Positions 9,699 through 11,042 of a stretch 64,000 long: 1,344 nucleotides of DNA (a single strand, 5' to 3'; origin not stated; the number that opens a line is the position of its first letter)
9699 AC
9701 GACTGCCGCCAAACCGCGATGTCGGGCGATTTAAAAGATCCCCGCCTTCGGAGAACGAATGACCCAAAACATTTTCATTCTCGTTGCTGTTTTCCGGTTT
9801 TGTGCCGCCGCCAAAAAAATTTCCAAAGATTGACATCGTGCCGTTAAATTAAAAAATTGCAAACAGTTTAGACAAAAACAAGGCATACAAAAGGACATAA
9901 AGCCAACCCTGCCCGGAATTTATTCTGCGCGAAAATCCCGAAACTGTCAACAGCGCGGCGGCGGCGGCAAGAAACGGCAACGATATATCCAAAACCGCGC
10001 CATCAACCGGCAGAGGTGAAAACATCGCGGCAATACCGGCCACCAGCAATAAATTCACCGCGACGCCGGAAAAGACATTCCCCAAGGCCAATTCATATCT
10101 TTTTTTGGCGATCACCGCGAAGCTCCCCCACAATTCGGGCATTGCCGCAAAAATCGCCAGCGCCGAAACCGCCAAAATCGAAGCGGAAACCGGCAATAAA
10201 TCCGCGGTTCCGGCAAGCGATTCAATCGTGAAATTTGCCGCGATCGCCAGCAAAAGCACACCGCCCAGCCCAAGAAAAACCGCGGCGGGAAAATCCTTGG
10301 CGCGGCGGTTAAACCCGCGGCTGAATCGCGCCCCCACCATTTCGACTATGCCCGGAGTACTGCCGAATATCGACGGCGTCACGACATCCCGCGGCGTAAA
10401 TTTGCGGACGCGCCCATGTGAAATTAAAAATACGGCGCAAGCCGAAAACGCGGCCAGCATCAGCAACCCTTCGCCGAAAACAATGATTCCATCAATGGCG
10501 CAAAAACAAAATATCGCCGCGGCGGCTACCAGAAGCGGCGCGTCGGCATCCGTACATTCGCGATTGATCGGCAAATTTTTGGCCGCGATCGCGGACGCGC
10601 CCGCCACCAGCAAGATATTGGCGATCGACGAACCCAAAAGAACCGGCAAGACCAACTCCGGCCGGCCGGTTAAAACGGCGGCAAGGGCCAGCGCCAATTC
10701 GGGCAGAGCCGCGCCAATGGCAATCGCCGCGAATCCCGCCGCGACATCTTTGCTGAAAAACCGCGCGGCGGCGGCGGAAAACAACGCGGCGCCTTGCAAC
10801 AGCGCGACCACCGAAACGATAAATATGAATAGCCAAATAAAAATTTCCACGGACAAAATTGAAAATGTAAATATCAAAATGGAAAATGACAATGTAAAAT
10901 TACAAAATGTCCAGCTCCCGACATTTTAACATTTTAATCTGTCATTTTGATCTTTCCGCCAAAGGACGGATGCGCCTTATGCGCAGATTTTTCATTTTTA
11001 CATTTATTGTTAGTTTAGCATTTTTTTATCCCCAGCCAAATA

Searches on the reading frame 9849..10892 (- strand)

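Call 11: search_protein_families(library=pfam, proteins=[window:9849-10892:-], max_evalue=0.001)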
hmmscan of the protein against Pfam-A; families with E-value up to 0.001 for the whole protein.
window:9849-10892:- (347 aa): 1 family
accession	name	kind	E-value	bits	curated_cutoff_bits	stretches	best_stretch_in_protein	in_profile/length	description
PF01699.29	Na_Ca_ex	-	6.1e-30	104.6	24.9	2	205-340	3-146/151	Sodium/calcium exchanger protein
